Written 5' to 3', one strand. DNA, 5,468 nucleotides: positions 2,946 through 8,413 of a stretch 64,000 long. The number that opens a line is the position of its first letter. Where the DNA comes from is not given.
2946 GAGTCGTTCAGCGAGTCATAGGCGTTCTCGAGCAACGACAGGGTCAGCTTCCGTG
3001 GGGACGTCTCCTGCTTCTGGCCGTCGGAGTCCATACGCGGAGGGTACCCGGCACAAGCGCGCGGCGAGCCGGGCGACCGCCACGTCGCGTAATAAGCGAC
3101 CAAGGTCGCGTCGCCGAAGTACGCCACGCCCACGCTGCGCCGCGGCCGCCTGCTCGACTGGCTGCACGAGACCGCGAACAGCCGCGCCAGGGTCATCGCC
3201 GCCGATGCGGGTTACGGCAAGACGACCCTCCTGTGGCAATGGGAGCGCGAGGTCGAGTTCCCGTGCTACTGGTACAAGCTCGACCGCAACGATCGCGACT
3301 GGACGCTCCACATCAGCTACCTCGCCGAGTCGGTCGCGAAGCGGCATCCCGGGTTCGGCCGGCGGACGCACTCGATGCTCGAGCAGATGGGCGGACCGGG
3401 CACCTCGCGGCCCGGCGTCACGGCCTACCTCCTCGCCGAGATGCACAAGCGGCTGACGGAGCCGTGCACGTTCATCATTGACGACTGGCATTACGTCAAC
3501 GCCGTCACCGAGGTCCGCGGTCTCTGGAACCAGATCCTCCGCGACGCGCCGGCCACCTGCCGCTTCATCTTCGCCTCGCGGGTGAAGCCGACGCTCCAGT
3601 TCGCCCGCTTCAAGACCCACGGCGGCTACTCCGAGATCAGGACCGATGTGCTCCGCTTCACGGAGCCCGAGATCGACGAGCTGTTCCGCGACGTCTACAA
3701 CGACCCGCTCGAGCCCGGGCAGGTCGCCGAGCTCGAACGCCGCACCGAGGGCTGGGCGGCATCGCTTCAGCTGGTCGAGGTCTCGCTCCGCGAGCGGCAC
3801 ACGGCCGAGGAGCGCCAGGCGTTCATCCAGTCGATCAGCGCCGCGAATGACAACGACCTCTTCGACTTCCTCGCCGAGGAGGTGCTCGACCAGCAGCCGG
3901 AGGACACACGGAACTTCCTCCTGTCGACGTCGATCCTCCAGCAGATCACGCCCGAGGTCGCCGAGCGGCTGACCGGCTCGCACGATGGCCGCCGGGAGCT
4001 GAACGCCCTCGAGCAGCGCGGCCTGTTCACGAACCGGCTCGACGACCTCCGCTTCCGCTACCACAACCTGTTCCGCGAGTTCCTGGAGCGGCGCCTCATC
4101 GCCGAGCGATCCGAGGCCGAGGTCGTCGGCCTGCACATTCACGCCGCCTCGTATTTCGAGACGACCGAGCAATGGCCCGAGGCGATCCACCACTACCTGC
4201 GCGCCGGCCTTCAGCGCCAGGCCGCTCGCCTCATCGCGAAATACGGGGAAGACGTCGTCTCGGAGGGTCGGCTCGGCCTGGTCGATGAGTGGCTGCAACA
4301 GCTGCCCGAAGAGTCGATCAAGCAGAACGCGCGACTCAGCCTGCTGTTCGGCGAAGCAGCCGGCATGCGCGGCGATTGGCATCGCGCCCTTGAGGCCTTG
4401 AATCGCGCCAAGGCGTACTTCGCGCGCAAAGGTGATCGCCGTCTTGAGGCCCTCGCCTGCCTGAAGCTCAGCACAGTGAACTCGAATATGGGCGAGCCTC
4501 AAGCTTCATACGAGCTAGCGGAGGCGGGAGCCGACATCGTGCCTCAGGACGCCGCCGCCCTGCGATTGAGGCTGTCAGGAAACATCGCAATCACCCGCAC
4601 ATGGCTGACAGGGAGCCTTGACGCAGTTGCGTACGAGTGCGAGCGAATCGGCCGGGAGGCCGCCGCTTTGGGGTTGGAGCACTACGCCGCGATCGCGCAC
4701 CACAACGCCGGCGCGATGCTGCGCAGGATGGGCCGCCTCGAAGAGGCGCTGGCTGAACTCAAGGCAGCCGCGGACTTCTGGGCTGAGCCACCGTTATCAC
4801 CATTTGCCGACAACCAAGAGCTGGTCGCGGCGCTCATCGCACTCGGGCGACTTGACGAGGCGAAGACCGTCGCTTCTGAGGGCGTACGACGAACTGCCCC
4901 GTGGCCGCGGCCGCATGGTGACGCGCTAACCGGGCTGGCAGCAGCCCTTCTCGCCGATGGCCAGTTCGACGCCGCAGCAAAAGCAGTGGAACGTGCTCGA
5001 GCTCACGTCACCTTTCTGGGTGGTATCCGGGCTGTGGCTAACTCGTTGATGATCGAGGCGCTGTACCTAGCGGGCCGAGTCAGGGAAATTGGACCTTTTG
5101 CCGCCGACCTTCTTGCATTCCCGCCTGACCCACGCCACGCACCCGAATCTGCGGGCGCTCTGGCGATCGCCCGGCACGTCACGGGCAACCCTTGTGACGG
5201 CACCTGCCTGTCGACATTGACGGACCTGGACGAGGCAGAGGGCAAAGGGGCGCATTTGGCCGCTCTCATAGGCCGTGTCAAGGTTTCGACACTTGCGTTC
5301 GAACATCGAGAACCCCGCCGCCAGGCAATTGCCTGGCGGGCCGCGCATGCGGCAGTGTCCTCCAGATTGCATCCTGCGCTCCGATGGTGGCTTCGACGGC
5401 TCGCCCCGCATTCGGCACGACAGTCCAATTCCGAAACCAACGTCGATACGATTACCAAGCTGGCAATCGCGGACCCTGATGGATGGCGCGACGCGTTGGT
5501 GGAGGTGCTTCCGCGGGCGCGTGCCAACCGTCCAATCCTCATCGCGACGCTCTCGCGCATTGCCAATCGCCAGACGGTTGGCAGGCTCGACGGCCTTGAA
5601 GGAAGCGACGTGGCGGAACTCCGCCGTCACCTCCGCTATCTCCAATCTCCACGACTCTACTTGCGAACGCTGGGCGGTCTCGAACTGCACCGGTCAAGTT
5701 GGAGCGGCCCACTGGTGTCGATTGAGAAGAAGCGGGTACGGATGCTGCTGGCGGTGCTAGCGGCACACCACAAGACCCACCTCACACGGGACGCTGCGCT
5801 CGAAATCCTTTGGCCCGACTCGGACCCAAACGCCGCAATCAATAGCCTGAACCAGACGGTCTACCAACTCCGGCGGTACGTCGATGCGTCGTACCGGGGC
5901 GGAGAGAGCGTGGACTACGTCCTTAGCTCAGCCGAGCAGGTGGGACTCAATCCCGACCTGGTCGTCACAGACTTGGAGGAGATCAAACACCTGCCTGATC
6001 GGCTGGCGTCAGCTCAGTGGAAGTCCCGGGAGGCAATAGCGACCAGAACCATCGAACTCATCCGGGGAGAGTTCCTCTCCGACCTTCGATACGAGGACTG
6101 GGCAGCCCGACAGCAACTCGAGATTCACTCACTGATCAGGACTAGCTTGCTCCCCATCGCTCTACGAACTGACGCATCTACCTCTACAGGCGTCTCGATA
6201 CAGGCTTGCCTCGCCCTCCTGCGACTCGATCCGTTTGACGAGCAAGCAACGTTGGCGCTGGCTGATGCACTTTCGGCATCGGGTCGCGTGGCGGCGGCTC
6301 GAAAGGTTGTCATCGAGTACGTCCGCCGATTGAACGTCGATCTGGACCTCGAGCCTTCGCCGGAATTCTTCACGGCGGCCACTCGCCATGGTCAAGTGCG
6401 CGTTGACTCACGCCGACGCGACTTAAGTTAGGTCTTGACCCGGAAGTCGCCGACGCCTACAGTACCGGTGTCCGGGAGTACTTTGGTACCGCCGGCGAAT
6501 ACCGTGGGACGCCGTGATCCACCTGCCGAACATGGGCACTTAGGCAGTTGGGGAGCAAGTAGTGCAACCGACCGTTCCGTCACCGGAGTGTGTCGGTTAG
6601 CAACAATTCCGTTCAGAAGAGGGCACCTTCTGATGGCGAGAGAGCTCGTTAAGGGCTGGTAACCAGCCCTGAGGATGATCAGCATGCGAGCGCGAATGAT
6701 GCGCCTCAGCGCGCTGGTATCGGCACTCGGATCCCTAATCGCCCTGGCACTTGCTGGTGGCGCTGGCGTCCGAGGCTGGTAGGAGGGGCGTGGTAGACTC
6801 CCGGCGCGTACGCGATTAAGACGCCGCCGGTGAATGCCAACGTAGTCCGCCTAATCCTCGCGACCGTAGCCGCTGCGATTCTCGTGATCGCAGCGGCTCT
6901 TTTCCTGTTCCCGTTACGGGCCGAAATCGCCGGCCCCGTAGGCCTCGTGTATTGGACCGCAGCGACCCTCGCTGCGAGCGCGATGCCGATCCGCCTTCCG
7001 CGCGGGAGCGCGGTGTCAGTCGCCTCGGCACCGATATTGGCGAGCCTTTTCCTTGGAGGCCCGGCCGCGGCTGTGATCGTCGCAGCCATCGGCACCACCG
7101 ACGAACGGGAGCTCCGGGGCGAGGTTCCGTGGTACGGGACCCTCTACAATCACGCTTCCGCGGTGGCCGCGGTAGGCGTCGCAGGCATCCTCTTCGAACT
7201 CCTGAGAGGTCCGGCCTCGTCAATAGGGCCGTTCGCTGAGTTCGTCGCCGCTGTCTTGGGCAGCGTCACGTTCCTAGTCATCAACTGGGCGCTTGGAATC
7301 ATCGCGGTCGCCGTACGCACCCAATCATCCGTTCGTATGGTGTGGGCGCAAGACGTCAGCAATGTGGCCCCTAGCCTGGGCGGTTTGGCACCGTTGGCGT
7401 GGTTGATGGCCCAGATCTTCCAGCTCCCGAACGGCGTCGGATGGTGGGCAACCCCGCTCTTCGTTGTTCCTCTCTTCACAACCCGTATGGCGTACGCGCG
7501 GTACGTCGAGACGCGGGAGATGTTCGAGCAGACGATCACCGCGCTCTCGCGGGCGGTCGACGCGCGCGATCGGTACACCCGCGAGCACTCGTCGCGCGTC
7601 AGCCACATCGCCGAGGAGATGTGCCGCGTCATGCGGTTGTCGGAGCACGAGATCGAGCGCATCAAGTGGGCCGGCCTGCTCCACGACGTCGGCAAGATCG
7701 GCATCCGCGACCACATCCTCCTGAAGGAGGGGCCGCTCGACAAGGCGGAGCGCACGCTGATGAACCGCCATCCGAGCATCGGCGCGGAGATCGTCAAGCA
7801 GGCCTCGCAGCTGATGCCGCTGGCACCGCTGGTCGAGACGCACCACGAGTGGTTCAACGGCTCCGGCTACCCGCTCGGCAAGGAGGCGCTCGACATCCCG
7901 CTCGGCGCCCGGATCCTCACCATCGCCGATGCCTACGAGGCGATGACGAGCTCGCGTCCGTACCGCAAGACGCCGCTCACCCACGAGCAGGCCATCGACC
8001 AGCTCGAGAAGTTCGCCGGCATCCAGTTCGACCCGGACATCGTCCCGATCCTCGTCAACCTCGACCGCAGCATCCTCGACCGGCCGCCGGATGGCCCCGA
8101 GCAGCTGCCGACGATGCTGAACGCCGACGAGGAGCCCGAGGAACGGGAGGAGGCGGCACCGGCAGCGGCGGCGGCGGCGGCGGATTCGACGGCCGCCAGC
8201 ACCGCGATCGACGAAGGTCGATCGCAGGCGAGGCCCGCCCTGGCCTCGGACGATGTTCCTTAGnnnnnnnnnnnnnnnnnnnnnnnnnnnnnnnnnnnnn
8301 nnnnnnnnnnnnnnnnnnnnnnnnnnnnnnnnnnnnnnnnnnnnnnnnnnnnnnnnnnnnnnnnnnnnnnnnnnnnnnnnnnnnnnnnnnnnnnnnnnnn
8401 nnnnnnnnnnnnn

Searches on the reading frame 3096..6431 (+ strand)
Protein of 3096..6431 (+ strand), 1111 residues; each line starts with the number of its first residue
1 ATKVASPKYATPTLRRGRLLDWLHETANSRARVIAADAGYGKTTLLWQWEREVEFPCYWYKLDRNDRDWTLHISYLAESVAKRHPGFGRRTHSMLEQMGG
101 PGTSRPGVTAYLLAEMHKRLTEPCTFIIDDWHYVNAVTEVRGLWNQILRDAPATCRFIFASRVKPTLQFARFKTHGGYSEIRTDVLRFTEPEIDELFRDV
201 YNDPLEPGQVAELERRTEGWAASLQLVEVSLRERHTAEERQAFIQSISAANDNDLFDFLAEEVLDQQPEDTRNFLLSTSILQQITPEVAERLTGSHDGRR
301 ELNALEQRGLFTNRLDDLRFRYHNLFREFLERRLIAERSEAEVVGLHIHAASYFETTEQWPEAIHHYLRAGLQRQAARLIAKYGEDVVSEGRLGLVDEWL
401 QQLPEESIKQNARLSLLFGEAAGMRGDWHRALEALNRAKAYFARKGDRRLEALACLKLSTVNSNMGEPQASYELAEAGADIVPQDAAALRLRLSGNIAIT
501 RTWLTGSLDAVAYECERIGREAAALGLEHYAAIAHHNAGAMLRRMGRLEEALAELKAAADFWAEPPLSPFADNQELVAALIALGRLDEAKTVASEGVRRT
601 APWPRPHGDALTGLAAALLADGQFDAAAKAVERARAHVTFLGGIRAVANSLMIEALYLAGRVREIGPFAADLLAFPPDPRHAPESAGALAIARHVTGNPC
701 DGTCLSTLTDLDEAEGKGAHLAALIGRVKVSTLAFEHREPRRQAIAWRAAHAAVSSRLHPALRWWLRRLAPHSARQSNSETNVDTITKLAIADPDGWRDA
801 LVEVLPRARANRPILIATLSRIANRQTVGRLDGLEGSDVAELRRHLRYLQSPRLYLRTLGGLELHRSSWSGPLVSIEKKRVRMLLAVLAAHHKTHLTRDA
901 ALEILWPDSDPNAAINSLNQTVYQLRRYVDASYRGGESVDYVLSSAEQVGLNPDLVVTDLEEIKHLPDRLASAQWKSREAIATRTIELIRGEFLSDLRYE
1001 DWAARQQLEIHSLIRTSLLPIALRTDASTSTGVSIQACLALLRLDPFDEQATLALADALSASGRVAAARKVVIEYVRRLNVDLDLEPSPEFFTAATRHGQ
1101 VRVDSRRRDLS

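Call 36: search_protein_families(library=pfam, proteins=[window:3096-6431:+], max_evalue=0.001)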
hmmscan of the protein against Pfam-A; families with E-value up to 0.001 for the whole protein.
window:3096-6431:+ (1111 aa): 4 families
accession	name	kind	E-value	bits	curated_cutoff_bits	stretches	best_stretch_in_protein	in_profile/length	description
PF03704.23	BTAD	-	1.4e-07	32.4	22.1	1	971-1092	18-139/146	Bacterial transcriptional activator domain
PF13424.12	TPR_12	-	3e-05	24.6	30.1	0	531-562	2-33/77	Tetratricopeptide repeat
PF07719.23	TPR_2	-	0.00012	22.3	27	0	532-559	1-28/34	Tetratricopeptide repeat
PF00486.34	Trans_reg_C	-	0.00034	21.1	26.2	0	882-931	11-59/77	Transcriptional regulatory protein, C terminal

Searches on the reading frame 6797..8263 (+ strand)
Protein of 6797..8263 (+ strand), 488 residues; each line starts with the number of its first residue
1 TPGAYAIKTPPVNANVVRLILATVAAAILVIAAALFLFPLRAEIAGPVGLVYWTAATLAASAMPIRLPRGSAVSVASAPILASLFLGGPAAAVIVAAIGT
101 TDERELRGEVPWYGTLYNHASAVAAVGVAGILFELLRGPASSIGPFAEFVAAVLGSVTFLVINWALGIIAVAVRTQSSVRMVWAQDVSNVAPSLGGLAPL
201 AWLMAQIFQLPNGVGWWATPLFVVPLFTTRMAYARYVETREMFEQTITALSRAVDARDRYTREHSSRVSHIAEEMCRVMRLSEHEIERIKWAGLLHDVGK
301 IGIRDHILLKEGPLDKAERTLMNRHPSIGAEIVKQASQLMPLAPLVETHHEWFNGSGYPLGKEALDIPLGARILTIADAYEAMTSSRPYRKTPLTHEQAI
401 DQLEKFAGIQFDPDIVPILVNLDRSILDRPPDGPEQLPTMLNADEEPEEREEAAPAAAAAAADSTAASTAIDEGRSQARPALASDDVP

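Call 36: search_protein_families(library=pfam, proteins=[window:6797-8263:+], max_evalue=0.001)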
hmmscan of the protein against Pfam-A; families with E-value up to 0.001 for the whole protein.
window:6797-8263:+ (488 aa): 4 families
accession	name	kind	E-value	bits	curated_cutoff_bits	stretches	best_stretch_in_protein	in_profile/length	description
PF13487.12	HD_5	-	4.2e-35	121.4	27.2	1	250-415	3-170/170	HD domain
PF01966.28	HD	-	3.8e-22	79.2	22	1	263-383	3-116/116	HD domain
PF20972.2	MASE9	-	1.6e-07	31.9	24.3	1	35-228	17-195/203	MASE9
PF08668.18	HDOD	-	0.00028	20.9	22.9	1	260-303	94-135/196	HDOD domain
